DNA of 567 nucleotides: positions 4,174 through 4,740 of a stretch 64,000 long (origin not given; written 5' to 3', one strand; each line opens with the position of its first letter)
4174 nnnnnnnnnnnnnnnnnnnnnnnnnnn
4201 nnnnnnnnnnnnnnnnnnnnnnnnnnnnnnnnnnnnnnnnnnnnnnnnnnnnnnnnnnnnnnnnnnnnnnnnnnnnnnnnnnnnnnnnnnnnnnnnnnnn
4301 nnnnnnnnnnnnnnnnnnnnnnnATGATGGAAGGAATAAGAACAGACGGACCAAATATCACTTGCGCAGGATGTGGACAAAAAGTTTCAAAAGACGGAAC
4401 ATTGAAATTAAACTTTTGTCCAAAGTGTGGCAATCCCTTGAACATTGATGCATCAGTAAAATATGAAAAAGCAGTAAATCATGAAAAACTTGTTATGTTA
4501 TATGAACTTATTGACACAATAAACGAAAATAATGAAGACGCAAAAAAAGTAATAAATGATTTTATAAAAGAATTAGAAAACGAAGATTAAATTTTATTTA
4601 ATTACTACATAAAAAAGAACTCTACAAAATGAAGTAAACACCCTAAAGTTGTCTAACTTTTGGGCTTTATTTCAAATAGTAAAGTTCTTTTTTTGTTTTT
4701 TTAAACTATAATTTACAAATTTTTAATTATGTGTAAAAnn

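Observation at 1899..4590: Uncharacterised three-gene operon: active metallophosphoesterase, degenerate paralogue, and Zn-ribbon protein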

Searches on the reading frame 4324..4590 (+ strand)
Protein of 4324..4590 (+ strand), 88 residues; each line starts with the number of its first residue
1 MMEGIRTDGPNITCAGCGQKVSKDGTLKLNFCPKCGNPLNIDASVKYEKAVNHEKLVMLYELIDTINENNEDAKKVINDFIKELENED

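Call 3: search_protein_families(library=pfam, proteins=[window:4324-4590:+], max_evalue=1)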
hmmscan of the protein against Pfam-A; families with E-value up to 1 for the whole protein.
window:4324-4590:+ (88 aa): 32 families (the best 25 are shown)
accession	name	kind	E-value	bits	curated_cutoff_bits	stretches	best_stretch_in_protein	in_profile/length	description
PF05810.19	NinF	-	2.3e-05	24.7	27.5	2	13-24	1-12/25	NinF protein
PF12773.13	DZR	-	0.00094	19.7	27.3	1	12-43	13-38/45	Double zinc ribbon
PF13248.11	Zn_ribbon_3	-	0.0016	18.3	27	1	30-39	17-26/26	zinc-ribbon domain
PF08772.16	Zn_ribbon_NOB1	-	0.0018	18.8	24.9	1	13-39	10-33/72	Nin one binding (NOB1) Zn-ribbon like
PF12647.12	RNHCP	-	0.0021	18.4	24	1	11-45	3-39/90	RNHCP domain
PF14803.11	Zn_ribbon_Nudix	-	0.0062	16.9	25.6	1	30-40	1-11/34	Nudix N-terminal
PF25169.1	DUF7830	-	0.0072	16.6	27.5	0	5-22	28-45/72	Domain of unknown function (DUF7830)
PF24273.1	TRASH_HVO_1752_C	-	0.01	16.4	27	1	12-26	2-16/47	HVO_1752, C-terminal TRASH domain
PF01155.25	HypA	-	0.011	16.2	28.9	1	10-38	69-95/112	Hydrogenase/urease nickel incorporation, metallochaperone, hypA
PF13240.11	Zn_Ribbon_1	-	0.012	15.9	25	1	30-39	14-23/23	zinc-ribbon domain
PF02150.21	Zn_ribbon_RPB9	-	0.012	15.9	25.2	1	29-40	1-12/36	RNA polymerases M/15 Kd subunit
PF18912.6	DZR_2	-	0.013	15.7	27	1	11-40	21-47/56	Double zinc ribbon domain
PF24441.1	DUF7560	-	0.013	15.6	27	0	32-47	8-23/44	Family of unknown function (DUF7560)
PF18439.7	zf_UBZ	-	0.014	15.5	25.6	0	31-42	4-15/32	Ubiquitin-Binding Zinc Finger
PF09297.16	Zn_ribbon_NUD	-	0.014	15.5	24.8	0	31-39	5-13/32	NADH pyrophosphatase zinc ribbon domain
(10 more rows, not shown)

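Call 4: search_protein_families(library=phrogs, proteins=[window:4324-4590:+], max_evalue=1)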
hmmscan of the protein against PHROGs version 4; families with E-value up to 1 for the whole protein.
window:4324-4590:+ (88 aa): 24 families
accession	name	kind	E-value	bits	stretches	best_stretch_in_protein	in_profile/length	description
phrog_4875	-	unknown function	0.00033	21.7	1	11-71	12-64/77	-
phrog_4852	-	unknown function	0.00057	20.6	1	11-53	13-53/194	-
phrog_2546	-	unknown function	0.00094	20.4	1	12-79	1-56/180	-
phrog_9961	-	unknown function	0.0012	20.5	1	13-81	9-78/99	-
phrog_10714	-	unknown function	0.006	17.8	1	11-43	73-103/109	-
phrog_9188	-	unknown function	0.007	17.6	1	5-42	32-67/70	-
phrog_1494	-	unknown function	0.0083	16.3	1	19-48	189-218/226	-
phrog_672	-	unknown function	0.014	15.9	1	12-37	19-41/58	-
phrog_6586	-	unknown function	0.017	16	1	12-50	4-31/129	-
phrog_19315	-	unknown function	0.022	14.8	1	13-72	210-258/348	-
phrog_23186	-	unknown function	0.082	14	1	21-44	10-32/67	-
phrog_2834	-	unknown function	0.084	13.8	0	26-51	46-71/78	-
phrog_21525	-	unknown function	0.098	14.2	1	9-37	69-101/108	-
phrog_33171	-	head and packaging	0.14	13.5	1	21-65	4-48/125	virion structural protein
phrog_21057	-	unknown function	0.14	13.2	0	30-44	25-39/72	-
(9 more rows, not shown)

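Call 5: search_protein_families(library=ncbifam, proteins=[window:4324-4590:+], max_evalue=1)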
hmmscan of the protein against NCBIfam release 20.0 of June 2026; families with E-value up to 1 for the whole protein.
window:4324-4590:+ (88 aa): 15 families
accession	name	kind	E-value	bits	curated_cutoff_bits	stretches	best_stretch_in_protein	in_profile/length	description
NF047912.1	ECs_2282_CxxC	subfamily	4.6e-05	23.3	37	1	9-24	25-40/60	ECs_2282 family putative zinc-binding protein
NF005035.0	PRK06450.1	equivalog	0.0058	15.5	301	1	12-62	4-51/338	threonine synthase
NF011481.0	PRK14890.1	equivalog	0.028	14.4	61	1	12-38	10-36/61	putative Zn-ribbon RNA-binding protein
TIGR00100.1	hypA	equivalog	0.03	14.4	88.1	1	9-38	68-96/116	hydrogenase maturation nickel metallochaperone HypA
NF041909.1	HVO_2753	equivalog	0.036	14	80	1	13-40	11-37/59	HVO_2753 family zinc finger protein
NF001752.0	PRK00481.1-1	equivalog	0.037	13.6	221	1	11-57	127-174/242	NAD-dependent protein deacylase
NF001646.0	PRK00420.1-3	equivalog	0.05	13.9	117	1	14-87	23-93/117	hypothetical protein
TIGR00373.1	TIGR00373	equivalog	0.051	13.1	149.5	1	13-47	111-147/162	transcription factor E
NF001605.0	PRK00398.1-2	equivalog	0.066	13.1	63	1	14-36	4-25/43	DNA-directed RNA polymerase subunit P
NF047723.1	TransFacS4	equivalog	0.092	13.3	120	1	24-42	55-73/90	transcription factor S4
NF009146.0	PRK12496.1-3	equivalog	0.12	12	268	1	12-41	123-150/162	hypothetical protein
NF033497.1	rubre_like_arch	subfamily_domain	0.15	11.8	32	1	14-39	3-26/34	rubrerythrin-like domain-containing protein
TIGR00515.1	accD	equivalog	0.15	11.3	317.45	1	8-68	23-84/285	acetyl-CoA carboxylase, carboxyltransferase subunit beta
NF045510.1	4Cys_prefix_kin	domain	0.18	12.1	24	1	30-39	17-26/26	4-Cys prefix domain-containing protein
NF041913.1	HVO_2142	equivalog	0.25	11.2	90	0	30-40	12-22/48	HVO_2142 family zinc finger protein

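Call 6: search_protein_families(library=padloc, proteins=[window:4324-4590:+], max_evalue=1)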
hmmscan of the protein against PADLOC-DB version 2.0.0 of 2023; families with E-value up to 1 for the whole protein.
window:4324-4590:+ (88 aa): 1 family
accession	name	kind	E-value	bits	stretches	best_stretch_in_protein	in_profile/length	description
PDLC04447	PDC-M14A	-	0.047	12.1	1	20-79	35-92/152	-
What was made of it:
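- On Known or candidate anti-phage defence systems (PADLOC-DB v2): Gene 3 gives only E 0.047 to PDC-M14A (call 6).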

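Call 68: find_homologous_proteins(query=A5, max_evalue=0.01)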
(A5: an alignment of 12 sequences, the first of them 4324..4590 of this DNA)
Query A5 (12 sequences) (88 aa, profile of the alignment): 76 proteins with E <= 0.01 among 2358 candidates.
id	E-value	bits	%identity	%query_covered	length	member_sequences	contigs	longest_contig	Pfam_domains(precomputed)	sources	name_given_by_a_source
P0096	1.4e-34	136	80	99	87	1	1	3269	-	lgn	-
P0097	1.6e-34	135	93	100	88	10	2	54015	PF05810.20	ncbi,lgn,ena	-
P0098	1.9e-34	135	87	99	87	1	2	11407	PF05810.20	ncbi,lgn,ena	-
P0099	1.6e-33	132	73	95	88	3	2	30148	-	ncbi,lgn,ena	-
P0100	2.7e-33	131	85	99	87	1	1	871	-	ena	-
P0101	5.9e-33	130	70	95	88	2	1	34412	-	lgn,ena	-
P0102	1.1e-32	129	78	99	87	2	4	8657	PF05810.20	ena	-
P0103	2.1e-32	129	46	99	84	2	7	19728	-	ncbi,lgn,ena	-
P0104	3.3e-32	128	42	97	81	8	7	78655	-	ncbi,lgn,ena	-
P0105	5.5e-32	127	83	99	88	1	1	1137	-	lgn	-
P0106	5.6e-32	127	47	99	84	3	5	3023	-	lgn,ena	-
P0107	2.6e-31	125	42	97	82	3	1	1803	-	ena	-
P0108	2.6e-31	125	36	98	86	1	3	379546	-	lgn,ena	-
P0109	2.7e-31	125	61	94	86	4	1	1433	-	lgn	-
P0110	4.7e-31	124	74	99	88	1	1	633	PF05810.20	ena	-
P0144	5.4e-12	63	42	95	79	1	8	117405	-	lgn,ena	-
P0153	2.3e-9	55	43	95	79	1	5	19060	PF18912.7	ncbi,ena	-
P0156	2.6e-8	51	40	70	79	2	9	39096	-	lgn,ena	-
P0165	2.4e-7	48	47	49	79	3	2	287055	-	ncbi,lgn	-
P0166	2.9e-7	48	36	95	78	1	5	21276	-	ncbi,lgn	-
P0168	6.5e-4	37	32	93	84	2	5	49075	-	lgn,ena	-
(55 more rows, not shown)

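Call 69: find_encoding_contigs(protein=P0144, flank=7000, max_places=2)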
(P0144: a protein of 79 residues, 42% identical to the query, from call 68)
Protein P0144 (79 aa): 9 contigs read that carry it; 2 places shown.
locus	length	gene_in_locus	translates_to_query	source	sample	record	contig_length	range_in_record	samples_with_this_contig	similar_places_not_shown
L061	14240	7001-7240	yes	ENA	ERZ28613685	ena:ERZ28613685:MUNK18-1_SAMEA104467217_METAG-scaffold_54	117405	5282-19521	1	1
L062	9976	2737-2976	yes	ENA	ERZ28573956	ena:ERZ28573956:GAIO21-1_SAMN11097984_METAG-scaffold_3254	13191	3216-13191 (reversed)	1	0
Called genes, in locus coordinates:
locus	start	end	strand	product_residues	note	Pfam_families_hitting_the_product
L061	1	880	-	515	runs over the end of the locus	PF01943:Polysacc_synt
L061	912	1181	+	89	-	-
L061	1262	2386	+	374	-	PF00583:Acetyltransf_1 (faint)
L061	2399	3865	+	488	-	PF01336:tRNA_anti-codon, PF00152:tRNA-synt_2, PF01409:tRNA-synt_2d (faint)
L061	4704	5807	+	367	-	PF00149:Metallophos (weak)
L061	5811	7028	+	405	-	-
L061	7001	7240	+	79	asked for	-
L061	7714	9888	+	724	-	PF03477:ATP-cone, PF13597:NRDD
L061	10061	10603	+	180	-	PF13353:Fer4_12, PF04055:Radical_SAM (faint)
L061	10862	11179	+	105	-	-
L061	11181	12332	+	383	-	PF03486:HI0933_like, PF07992:Pyr_redox_2 (faint), PF22780:HI0933_like_1st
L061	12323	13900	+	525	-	PF28550:DUF8436, PF01266:DAO (faint), PF21688:FAD-depend_C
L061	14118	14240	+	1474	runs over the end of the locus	PF09479:Flg_new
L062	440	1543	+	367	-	PF00149:Metallophos (weak)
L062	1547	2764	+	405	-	-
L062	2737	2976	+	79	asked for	-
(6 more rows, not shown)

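Call 70: find_encoding_contigs(protein=P0165, flank=7000, max_places=2)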
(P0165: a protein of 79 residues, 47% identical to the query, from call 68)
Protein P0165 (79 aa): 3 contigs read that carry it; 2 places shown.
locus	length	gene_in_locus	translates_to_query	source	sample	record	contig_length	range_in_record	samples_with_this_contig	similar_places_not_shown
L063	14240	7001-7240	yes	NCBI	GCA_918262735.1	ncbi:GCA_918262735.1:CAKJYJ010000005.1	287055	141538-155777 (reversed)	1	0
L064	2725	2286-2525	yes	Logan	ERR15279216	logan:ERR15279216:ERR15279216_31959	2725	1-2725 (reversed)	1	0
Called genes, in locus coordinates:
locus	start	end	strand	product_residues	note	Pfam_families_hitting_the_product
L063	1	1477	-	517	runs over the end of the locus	PF01943:Polysacc_synt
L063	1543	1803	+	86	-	PF01476:LysM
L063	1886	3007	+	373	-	PF00583:Acetyltransf_1 (faint)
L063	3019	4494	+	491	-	PF01409:tRNA-synt_2d (faint), PF01336:tRNA_anti-codon, PF00152:tRNA-synt_2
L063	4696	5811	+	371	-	PF00149:Metallophos (weak)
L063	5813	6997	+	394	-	-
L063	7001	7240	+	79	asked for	-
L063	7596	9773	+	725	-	PF03477:ATP-cone, PF13597:NRDD, PF01228:Gly_radical (weak)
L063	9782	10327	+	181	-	PF13353:Fer4_12, PF04055:Radical_SAM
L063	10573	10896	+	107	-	-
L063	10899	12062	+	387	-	PF03486:HI0933_like, PF13454:NAD_binding_9, PF13738:Pyr_redox_3 (faint), PF07992:Pyr_redox_2 (faint), PF22780:HI0933_like_1st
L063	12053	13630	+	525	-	PF28550:DUF8436, PF03486:HI0933_like, PF21688:FAD-depend_C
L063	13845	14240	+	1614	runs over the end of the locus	PF00112:Peptidase_C1, PF09479:Flg_new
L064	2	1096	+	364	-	?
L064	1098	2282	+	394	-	-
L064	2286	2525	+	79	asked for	-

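Call 71: find_encoding_contigs(protein=P0168, flank=7000, max_places=1)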
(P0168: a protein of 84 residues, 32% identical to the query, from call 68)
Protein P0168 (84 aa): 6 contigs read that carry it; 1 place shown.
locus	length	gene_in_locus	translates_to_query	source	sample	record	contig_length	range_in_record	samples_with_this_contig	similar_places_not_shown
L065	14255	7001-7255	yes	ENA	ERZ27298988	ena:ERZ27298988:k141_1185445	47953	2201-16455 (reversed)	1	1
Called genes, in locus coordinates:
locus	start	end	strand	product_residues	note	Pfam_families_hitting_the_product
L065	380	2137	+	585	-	PF00664:ABC_membrane, PF02463:SMC_N (faint), PF00005:ABC_tran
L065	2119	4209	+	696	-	PF00664:ABC_membrane, PF00005:ABC_tran (weak), PF02463:SMC_N (weak), PF00005:ABC_tran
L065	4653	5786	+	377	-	PF00149:Metallophos (weak)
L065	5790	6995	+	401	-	-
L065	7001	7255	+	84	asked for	-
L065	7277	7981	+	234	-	PF00929:RNase_T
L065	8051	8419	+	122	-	PF01880:Desulfoferrodox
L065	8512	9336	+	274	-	PF03419:Peptidase_U4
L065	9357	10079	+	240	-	PF04542:Sigma70_r2, PF04545:Sigma70_r4, PF01381:HTH_3 (weak)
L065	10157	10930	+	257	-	PF04542:Sigma70_r2, PF04539:Sigma70_r3 (weak), PF08281:Sigma70_r4_2 (weak), PF04545:Sigma70_r4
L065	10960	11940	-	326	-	-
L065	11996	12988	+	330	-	PF01515:PTA_PTB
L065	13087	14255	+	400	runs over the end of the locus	PF00871:Acetate_kinase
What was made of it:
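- A DnaQ-like RNase_T gene starts 22 nt after gene 3 in L065 (call 71).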

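Call 78: find_related_loci(query=A7, collection=metagenome_contigs, flank=8000)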
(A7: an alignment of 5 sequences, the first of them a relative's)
Query A7 (394 aa) in metagenome_contigs; peptide patterns used: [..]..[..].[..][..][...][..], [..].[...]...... (x = any residue, [..] = any of these).
447 stretches matched a pattern; 5 encode a relative of the query (tblastn E <= 1e-3); 5 distinct loci.
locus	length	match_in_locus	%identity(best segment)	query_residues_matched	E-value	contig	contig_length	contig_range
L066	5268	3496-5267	74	1-328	1e-127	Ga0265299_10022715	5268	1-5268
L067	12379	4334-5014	29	60-278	2e-14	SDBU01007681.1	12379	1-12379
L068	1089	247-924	24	59-278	4e-12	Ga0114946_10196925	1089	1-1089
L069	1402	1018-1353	35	59-168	8e-11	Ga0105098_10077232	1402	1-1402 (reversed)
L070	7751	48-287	33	59-134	2e-6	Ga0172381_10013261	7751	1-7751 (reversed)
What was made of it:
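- Tried and rejected: It then gave only five loci, of which one was informative (call 78).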

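Call 79: find_encoding_contigs(protein=P0156, flank=7000, max_places=1)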
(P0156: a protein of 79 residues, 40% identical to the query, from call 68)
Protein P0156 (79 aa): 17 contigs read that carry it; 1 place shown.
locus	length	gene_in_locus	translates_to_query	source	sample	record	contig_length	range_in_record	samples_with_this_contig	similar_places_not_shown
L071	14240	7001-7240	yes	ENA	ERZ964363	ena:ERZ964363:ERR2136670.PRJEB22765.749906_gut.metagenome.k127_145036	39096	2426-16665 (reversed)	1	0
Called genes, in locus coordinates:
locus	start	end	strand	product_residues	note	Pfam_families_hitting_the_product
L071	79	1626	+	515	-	PF01943:Polysacc_synt, PF03023:MurJ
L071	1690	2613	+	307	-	PF01207:Dus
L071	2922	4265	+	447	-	PF19789:DUF6273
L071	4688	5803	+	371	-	PF00149:Metallophos (weak)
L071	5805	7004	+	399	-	-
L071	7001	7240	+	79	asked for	-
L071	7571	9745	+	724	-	PF03477:ATP-cone, PF13597:NRDD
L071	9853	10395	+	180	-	PF13353:Fer4_12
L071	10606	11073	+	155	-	-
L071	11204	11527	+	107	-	-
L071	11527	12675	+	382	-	PF03486:HI0933_like, PF13454:NAD_binding_9 (faint), PF22780:HI0933_like_1st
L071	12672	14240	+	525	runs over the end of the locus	PF28550:DUF8436, PF21688:FAD-depend_C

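Call 80: find_encoding_contigs(protein=P0166, flank=7000, max_places=1)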
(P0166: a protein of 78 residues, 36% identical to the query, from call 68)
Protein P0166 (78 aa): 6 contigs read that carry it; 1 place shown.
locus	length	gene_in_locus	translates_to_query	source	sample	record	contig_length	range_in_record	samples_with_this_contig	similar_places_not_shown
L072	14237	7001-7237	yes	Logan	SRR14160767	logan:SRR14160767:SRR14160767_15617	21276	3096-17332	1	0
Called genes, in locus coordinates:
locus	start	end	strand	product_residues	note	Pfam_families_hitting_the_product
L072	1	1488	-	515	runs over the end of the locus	PF01943:Polysacc_synt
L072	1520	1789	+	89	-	PF01476:LysM (weak)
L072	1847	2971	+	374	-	PF00583:Acetyltransf_1 (faint)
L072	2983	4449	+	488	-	PF01409:tRNA-synt_2d (faint), PF01336:tRNA_anti-codon, PF00152:tRNA-synt_2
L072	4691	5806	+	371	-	PF00149:Metallophos (weak)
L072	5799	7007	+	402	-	-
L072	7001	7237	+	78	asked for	-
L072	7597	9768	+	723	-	PF03477:ATP-cone, PF13597:NRDD, PF01228:Gly_radical (faint)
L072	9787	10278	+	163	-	PF13353:Fer4_12, PF04055:Radical_SAM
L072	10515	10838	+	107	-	-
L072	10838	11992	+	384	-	PF03486:HI0933_like, PF07992:Pyr_redox_2 (faint), PF22780:HI0933_like_1st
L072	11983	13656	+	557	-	PF28550:DUF8436, PF01266:DAO (faint), PF21688:FAD-depend_C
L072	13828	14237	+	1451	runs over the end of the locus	?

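Call 81: find_encoding_contigs(protein=P0108, flank=7000, max_places=1)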
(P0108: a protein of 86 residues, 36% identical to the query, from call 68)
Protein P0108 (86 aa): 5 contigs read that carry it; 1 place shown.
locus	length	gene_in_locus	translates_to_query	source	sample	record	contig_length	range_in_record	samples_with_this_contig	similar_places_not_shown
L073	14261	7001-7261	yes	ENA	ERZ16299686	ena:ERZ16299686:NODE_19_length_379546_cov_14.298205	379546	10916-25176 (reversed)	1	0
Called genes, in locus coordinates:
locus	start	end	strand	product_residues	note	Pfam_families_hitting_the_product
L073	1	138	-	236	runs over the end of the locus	PF05857:TraX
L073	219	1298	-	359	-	PF03462:PCRF, PF00472:RF-1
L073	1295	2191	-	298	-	PF17827:PrmC_N (weak), PF03602:Cons_hypoth95 (weak), PF06325:PrmA, PF01170:UPF0020, PF05175:MTS, PF13649:Methyltransf_25, PF13847:Methyltransf_31, PF08241:Methyltransf_11 (weak), +3 more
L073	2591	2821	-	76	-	-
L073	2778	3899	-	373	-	PF07454:SpoIIP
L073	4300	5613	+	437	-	-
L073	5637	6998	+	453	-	-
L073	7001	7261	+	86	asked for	-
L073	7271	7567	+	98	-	-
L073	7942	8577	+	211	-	-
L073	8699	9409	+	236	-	-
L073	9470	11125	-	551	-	PF13306:LRR_5, PF23952:LRR_EndoS (faint), PF13855:LRR_8 (faint), PF13306:LRR_5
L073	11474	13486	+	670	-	PF00270:DEAD, PF04851:ResIII, PF00271:Helicase_C, PF03880:DbpA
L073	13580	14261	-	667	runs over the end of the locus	PF02534:T4SS-DNA_transf, PF10412:TrwB_AAD_bind, PF12696:TraG-D_C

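Call 82: find_encoding_contigs(protein=P0153, flank=7000, max_places=1)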
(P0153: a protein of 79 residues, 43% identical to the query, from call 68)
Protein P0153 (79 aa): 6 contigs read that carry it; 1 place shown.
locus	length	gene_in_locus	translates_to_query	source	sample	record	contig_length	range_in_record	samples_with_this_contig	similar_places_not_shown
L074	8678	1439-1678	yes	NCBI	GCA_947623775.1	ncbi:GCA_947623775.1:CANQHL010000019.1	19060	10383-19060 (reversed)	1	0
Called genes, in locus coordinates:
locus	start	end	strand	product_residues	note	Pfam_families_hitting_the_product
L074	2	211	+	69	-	?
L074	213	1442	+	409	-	-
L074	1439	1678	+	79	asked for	PF18912:DZR_2 (weak)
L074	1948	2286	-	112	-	-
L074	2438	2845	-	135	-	PF00293:NUDIX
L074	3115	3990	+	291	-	PF13421:Band_7_1, PF17032:Zn_ribbon_15 (faint), PF24460:DUF7575 (faint), PF12773:DZR, PF13240:Zn_Ribbon_1, PF13248:Zn_ribbon_3 (weak), PF13240:Zn_Ribbon_1 (weak), PF13248:Zn_ribbon_3 (weak)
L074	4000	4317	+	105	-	-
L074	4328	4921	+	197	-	-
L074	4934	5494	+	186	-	-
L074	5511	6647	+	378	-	PF00004:AAA, PF13401:AAA_22 (faint), PF17866:AAA_lid_6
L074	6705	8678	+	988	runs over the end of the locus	PF13676:TIR_2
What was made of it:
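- A NUDIX gene neighbours the trio in L074 (call 82). In L074, AAA and TIR genes lie a few genes downstream (call 82).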

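Call 92: search_protein_families(library=phrogs, proteins=[L061:4704-5807:+, L061:5811-7004:+], max_evalue=0.001)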
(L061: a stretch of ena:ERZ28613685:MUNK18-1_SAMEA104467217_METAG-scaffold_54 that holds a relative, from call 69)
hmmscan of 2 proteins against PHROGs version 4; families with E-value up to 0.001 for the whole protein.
L061:4704-5807:+ (367 aa): 2 families
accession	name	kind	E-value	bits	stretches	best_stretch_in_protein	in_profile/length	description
phrog_7339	-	DNA, RNA and nucleotide metabolism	7.3e-28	98.6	1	47-248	23-209/263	DNA repair exonuclease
phrog_284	-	DNA, RNA and nucleotide metabolism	1.6e-06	28.3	1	72-273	166-367/398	exonuclease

L061:5811-7004:+ (397 aa): 1 family
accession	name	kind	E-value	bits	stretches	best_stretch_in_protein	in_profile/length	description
phrog_7339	-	DNA, RNA and nucleotide metabolism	2e-11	44.8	1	67-252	48-223/263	DNA repair exonuclease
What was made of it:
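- On PHROG phrog_7339 (phage 'DNA repair exonuclease'): Gene 1 orthologues give 1e-16 to 1e-28, and the L061 gene 2 gives 2e-11 (call 92).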
